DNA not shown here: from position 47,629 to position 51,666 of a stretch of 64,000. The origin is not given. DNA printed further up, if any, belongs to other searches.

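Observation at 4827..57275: Three paralogous secreted proteins share a Thr/Pro-repeat linker plus an FPNPF/YPDPY C-terminal domain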

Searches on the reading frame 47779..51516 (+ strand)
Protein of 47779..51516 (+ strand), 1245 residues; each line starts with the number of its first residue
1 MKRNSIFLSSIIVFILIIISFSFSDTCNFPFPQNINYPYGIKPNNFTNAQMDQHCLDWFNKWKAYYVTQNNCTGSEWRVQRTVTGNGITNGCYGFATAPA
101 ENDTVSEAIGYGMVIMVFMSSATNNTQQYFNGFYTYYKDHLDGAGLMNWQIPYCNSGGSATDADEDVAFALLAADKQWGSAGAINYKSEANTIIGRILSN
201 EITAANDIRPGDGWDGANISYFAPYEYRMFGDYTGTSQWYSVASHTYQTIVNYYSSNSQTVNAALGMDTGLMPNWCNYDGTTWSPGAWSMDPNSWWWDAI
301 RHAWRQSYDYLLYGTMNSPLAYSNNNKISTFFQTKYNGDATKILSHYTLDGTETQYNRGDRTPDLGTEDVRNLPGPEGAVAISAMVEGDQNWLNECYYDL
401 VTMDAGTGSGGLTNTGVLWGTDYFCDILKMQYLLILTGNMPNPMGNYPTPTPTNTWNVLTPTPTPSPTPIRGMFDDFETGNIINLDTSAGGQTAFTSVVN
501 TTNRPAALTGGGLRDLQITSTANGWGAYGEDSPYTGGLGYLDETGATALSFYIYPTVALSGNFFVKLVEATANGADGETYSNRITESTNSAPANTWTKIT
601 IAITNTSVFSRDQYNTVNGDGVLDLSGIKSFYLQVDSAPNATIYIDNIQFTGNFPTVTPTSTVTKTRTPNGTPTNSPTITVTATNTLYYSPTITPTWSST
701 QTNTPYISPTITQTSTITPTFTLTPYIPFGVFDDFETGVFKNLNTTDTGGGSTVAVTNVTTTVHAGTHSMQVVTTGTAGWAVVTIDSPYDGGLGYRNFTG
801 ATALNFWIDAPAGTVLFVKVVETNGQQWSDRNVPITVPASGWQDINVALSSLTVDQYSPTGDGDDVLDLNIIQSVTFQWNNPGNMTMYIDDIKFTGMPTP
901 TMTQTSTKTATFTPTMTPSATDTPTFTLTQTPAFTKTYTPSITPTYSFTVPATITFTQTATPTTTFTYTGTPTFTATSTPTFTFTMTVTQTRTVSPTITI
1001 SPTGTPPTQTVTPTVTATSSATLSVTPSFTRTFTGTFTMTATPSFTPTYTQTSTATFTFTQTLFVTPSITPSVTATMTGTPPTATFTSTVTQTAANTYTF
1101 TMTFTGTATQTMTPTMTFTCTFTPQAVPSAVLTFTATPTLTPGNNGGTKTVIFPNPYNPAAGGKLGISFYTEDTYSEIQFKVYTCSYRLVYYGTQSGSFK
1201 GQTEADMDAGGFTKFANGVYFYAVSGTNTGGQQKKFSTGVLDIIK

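Call 3: search_protein_families(library=pfam, proteins=[window:47779-51516:+], max_evalue=1)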
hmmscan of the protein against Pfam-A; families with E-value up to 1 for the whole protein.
window:47779-51516:+ (1245 aa): 2 families
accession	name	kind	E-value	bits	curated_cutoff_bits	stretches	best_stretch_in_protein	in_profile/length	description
PF01270.23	Glyco_hydro_8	-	1.3e-20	74.1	24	1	69-333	20-269/341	Glycosyl hydrolases family 8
PF03425.19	CBM_11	-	2.8e-13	50.7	27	2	732-895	15-180/182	Carbohydrate binding domain (family 11)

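Call 4: search_protein_families(library=ncbifam, proteins=[window:47779-51516:+], max_evalue=1)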
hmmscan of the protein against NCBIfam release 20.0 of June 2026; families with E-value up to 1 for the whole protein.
window:47779-51516:+ (1245 aa): 0 families

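Call 20: find_encoding_contigs(protein=window:47779-51516:+, flank=10000, max_places=4)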
Protein window:47779-51516:+ (1245 aa): 3 contigs read that carry it; 2 places shown.
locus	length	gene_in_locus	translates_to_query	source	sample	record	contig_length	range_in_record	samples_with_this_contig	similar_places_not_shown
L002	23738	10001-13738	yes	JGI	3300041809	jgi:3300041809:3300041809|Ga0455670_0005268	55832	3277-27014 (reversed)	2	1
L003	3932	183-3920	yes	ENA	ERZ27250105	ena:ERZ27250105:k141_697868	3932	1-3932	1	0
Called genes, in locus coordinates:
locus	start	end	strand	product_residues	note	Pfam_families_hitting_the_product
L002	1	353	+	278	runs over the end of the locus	PF00112:Peptidase_C1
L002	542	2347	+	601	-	PF00005:ABC_tran, PF02463:SMC_N (faint), PF13555:AAA_29 (faint), PF13304:AAA_21 (faint), PF13401:AAA_22 (faint), PF12848:ABC_tran_Xtn, PF00005:ABC_tran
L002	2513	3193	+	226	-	PF00912:Transgly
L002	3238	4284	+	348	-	PF04773:FecR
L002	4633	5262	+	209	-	PF01381:HTH_3 (faint), PF12844:HTH_19 (weak), PF07883:Cupin_2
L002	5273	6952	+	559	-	PF00501:AMP-binding, PF13193:AMP-binding_C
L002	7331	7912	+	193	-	PF04542:Sigma70_r2, PF08281:Sigma70_r4_2 (weak), PF04545:Sigma70_r4 (weak)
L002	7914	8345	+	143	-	-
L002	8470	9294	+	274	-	-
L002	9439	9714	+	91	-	PF11680:DUF3276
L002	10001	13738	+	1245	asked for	PF01270:Glyco_hydro_8, PF03425:CBM_11 (weak)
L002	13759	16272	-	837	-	PF03706:LPG_synthase_TM, PF09924:LPG_synthase_C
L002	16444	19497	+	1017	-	PF14686:fn3_3, PF14683:CBM-like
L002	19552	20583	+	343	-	PF00356:LacI, PF01381:HTH_3 (faint), PF00532:Peripla_BP_1, PF13407:Peripla_BP_4, PF13377:Peripla_BP_3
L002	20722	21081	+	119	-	PF07238:PilZ (weak)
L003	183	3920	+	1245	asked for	PF01270:Glyco_hydro_8, PF03425:CBM_11 (weak)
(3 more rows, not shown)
